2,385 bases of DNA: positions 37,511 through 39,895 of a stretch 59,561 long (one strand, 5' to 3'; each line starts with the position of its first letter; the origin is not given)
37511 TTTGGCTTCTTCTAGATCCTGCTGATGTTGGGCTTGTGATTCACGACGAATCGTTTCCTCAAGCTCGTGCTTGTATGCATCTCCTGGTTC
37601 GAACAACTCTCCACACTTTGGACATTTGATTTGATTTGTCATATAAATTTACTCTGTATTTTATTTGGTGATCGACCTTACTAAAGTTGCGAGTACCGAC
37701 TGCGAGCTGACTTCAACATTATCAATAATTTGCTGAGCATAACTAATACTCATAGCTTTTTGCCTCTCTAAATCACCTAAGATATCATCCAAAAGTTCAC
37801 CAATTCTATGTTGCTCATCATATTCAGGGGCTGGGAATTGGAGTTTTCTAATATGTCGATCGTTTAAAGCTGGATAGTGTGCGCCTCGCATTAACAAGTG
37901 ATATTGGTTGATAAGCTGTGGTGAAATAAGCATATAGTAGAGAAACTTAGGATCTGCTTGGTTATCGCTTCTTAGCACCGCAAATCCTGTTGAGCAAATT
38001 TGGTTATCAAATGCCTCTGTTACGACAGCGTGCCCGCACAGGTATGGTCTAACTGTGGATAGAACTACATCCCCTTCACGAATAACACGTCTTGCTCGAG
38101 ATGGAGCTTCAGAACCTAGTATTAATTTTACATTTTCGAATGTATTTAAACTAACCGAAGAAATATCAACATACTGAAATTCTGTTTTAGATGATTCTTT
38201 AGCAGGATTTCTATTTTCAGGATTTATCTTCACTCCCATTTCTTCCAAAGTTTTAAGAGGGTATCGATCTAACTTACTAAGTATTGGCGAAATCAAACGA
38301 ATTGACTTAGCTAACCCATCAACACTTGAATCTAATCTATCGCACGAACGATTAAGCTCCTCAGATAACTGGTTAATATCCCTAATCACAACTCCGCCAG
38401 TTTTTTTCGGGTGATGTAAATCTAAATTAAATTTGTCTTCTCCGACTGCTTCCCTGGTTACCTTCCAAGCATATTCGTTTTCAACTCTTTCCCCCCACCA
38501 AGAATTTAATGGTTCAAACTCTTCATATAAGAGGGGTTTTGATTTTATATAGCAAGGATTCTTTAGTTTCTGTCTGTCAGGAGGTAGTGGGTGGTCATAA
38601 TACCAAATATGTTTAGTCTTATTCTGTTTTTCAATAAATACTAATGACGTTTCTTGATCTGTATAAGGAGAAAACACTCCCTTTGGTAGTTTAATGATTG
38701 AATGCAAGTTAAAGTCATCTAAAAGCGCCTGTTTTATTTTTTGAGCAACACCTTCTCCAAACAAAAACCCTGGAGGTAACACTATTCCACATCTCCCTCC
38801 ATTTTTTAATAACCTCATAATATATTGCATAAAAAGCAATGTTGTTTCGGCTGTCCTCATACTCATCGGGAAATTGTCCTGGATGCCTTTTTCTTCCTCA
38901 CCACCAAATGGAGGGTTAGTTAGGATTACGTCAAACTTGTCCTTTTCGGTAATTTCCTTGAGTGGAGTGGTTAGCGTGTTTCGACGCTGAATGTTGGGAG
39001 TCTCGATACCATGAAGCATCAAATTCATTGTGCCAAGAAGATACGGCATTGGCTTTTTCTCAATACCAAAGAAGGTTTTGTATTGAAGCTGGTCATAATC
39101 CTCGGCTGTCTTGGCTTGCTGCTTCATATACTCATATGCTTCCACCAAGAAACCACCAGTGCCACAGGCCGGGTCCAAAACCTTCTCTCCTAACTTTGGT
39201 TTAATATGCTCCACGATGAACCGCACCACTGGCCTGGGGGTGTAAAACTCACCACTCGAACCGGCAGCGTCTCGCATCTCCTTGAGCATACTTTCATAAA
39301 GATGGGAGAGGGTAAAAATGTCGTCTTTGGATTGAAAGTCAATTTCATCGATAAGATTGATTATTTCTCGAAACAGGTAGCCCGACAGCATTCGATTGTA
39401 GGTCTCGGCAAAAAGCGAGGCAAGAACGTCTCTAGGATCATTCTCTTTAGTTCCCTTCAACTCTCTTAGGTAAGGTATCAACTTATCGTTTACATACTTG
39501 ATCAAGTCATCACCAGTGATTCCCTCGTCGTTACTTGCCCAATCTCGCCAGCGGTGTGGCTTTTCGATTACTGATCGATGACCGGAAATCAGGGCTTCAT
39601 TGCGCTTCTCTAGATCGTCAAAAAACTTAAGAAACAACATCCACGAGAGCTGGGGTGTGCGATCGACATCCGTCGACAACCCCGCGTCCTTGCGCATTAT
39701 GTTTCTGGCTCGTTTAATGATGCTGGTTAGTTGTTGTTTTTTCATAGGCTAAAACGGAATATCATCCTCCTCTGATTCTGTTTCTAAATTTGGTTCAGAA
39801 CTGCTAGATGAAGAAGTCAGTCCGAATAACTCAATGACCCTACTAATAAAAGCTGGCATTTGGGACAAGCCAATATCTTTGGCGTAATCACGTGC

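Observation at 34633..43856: Five-gene composite operon: hsdR / OLD-type ATPase-nuclease / hsdM-S fusion / DUF2130 / zinc-ribbon orphan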

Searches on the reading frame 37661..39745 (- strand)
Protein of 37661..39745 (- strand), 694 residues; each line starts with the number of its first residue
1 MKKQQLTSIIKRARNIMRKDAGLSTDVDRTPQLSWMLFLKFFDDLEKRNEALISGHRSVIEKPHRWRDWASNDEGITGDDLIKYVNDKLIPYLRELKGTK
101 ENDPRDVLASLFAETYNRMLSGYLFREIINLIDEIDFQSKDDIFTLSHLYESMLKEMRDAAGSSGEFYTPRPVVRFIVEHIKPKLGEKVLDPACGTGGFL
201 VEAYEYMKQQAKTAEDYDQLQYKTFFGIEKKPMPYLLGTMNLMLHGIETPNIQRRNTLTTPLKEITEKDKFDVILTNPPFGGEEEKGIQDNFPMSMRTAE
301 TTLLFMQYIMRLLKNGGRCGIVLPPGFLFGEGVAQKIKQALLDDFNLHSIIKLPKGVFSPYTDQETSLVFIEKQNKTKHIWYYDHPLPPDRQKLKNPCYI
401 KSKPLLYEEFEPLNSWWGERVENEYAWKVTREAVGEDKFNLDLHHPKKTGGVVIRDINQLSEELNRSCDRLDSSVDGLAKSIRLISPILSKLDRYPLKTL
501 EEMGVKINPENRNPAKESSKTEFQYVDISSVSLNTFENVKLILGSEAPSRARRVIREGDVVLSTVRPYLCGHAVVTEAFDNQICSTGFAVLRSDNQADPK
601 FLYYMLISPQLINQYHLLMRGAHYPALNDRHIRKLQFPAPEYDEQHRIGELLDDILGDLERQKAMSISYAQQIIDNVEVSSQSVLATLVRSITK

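Call 3: search_protein_families(library=pfam, proteins=[window:37661-39745:-], max_evalue=0.01)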
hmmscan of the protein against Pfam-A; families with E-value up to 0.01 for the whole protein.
window:37661-39745:- (694 aa): 8 families
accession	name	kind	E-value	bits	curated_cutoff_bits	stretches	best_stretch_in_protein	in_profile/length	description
PF02384.22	N6_Mtase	-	1e-68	232.4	20.4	1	145-446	5-302/311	N-6 DNA Methylase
PF07669.17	Eco57I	-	8.3e-13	49.2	25.3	1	253-358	53-171/171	Eco57I restriction-modification methylase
PF01170.24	UPF0020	-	3.8e-08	33.7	22.3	1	181-282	24-133/197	RMKL-like, methyltransferase domain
PF01420.25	Methylase_S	-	8.3e-08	33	22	1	557-664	59-163/168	Type I restriction modification DNA specificity domain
PF12161.14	HsdM_N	-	1.2e-07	32.9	24.5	1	6-131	1-134/135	HsdM N-terminal domain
PF20473.4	MmeI_Mtase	-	2.6e-07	30.5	27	1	188-245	22-85/259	MmeI, DNA-methyltransferase domain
PF13847.12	Methyltransf_31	-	6e-06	26.5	27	1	186-322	4-110/145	Methyltransferase domain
PF05175.20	MTS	-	0.00023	21.3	23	0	261-285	89-113/170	Methyltransferase small domain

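Call 4: search_protein_families(library=padloc, proteins=[window:37661-39745:-], max_evalue=0.01)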
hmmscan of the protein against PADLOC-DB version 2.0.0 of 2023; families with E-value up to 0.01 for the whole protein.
window:37661-39745:- (694 aa): 155 families (the best 25 are shown)
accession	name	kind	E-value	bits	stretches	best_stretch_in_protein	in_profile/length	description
PDLC03025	MTase_I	-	1.2e-178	593.4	1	5-448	2-448/569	Type I methyltransferase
PDLC03021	MTase_I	-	1.7e-153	510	1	6-480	3-487/491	Type I methyltransferase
PDLC03026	MTase_I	-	1.2e-70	237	1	4-491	4-469/487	Type I methyltransferase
PDLC03036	MTase_I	-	7.6e-68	227.4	2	119-384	167-442/635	Type I methyltransferase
PDLC04134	mad2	-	2.3e-62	209.4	1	2-419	137-486/492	mads_2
PDLC03031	MTase_I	-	1.2e-37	127.7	1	125-359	142-390/834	Type I methyltransferase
PDLC03022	MTase_I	-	7e-33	111.9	1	125-360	145-394/857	Type I methyltransferase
PDLC03038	MTase_I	-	2e-29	100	2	146-339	151-348/896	Type I methyltransferase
PDLC03194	Specificity_I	-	2.3e-29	100.6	1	507-676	21-188/391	Type I specificity subunit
PDLC03018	MTase_I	-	3e-29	100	3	4-210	168-352/749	Type I methyltransferase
PDLC03035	MTase_I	-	2.3e-26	90.5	1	108-359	119-374/653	Type I methyltransferase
PDLC03029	MTase_I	-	3.4e-26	89.9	1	105-358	114-389/661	Type I methyltransferase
PDLC03318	MTase_II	-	7.9e-26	88.6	2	4-218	201-396/723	Type II methyltransferase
PDLC03097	Specificity_I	-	1.9e-24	84.7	1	505-675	15-186/409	Type I specificity subunit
PDLC03039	MTase_I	-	3.5e-24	82.9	1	145-358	148-364/708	Type I methyltransferase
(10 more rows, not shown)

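Call 5: search_protein_families(library=ncbifam, proteins=[window:37661-39745:-], max_evalue=0.01)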
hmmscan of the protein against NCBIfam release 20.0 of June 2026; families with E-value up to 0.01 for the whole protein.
window:37661-39745:- (694 aa): 13 families
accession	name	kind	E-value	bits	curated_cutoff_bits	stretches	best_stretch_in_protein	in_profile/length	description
NF047738.1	antiphage_MADS2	equivalog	1e-32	113.2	720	1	3-378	174-571/654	methylation-associated defense system DNA methyltransferase MAD2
TIGR00497.1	hsdM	equivalog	5.3e-22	78.2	242.75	1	127-443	159-482/515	type I restriction-modification system subunit M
TIGR02987.1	met_A_Alw26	exception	3.9e-13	49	353.5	1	164-281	3-123/523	Alw26I/Eco31I/Esp3I family type II restriction adenine-specific DNA-methyltransferase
NF033452.1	BREX_1_MTaseX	exception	1.1e-09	36.7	500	1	268-379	505-622/1210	BREX-1 system adenine-specific DNA-methyltransferase PglX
NF033455.1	BREX_6_MTaseX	exception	1.3e-07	29.6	900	1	265-370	549-655/1319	BREX-6 system adenine-specific DNA-methyltransferase PglX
TIGR01177.1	TIGR01177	hypoth_equivalog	4.1e-07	29.6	316.55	1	167-203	160-200/330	TIGR01177 family methyltransferase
NF047740.1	antiphage_MADS5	equivalog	2.3e-06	26.7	400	1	488-658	265-441/461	methylation-associated defense system restriction endonuclease subunit S MAD5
NF007278.0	PRK09737.1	equivalog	8.5e-06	24.8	662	1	516-689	34-204/461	type I restriction-modification system specificity subunit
NF033454.1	BREX_5_MTaseX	exception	0.0009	16.9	900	0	270-331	502-566/1404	BREX-5 system adenine-specific DNA-methyltransferase PglX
NF040721.1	Trm14_Arch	equivalog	0.0023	17.1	280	0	186-281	192-300/370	tRNA (guanine(6)-N2)-methyltransferase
NF008748.0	PRK11783.1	equivalog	0.0085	14.3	466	0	186-213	193-220/704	bifunctional 23S rRNA (guanine(2069)-N(7))-methyltransferase RlmK/23S rRNA (guanine(2445)-N(2))-methyltransferase RlmL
TIGR03534.1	RF_mod_PrmC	equivalog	0.0093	15.4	199.1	0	173-282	76-168/253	peptide chain release factor N(5)-glutamine methyltransferase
NF011529.0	PRK14968.1-3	equivalog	0.0098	15.3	162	0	268-322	96-155/198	putative methyltransferase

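Call 47: find_related_loci(query=window:37661-39745:-, collection=viral_contigs, flank=8000)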
Query window:37661-39745:- (694 aa) in viral_contigs; peptide patterns used: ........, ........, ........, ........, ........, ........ (x = any residue, [..] = any of these).
13 stretches matched a pattern, but none encodes a relative of the query by tblastn (E <= 1e-3).

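Call 110: search_solved_structures(query=window:37661-39745:-, max_evalue=0.001)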
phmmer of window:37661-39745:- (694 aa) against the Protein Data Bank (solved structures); distinct sequences matched with E-value up to 0.001: 16.
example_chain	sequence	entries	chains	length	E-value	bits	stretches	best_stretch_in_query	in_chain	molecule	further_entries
3ufb_A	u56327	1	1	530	2.3e-148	498.9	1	3-432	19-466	Type I restriction-modification system methyltransferase subunit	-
5ybb_A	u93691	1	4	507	1.5e-116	393.7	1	3-452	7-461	Type I restriction-modification system methyltransferase subunit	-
2okc_A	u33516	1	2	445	3.3e-59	204.2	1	9-386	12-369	Type I restriction enzyme StySJI M protein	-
7eew_A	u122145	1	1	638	1.3e-38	136.2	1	15-454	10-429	Type I restriction-modification system methyltransferase subunit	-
2y7c_B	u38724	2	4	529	2.2e-36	128.8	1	74-419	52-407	TYPE I RESTRICTION ENZYME ECOKI M PROTEIN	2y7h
2ar0_A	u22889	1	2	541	2.3e-36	128.7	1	74-419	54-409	Type I restriction enzyme EcoKI M protein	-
5ybb_D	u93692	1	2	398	2e-33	119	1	507-656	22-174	Restriction endonuclease S subunits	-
3okg_A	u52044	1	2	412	2.3e-33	118.8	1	507-656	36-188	Restriction endonuclease S subunits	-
7vru_A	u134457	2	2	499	3.3e-27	98.4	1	145-377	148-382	Site-specific DNA-methyltransferase (adenine-specific)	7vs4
3lkd_A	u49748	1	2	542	1.6e-18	69.8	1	147-443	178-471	Type I restriction-modification system methyltransferase subunit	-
7bst_D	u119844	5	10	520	2.8e-17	65.7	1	144-384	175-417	Type I restriction enzyme EcoR124II M protein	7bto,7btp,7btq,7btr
7vru_B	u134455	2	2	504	4.5e-17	65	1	120-359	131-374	Site-specific DNA-methyltransferase (adenine-specific)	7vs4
8w0p_A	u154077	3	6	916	5.8e-16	61.3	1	268-378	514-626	RM.BsaXI | site-specific DNA-methyltransferase (adenine-specific)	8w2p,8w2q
3khk_A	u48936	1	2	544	5.9e-16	61.3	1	135-282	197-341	Type I restriction-modification system methylation subunit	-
1yf2_A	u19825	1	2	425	4.3e-06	28.7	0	553-664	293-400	Type I restriction-modification enzyme, S subunit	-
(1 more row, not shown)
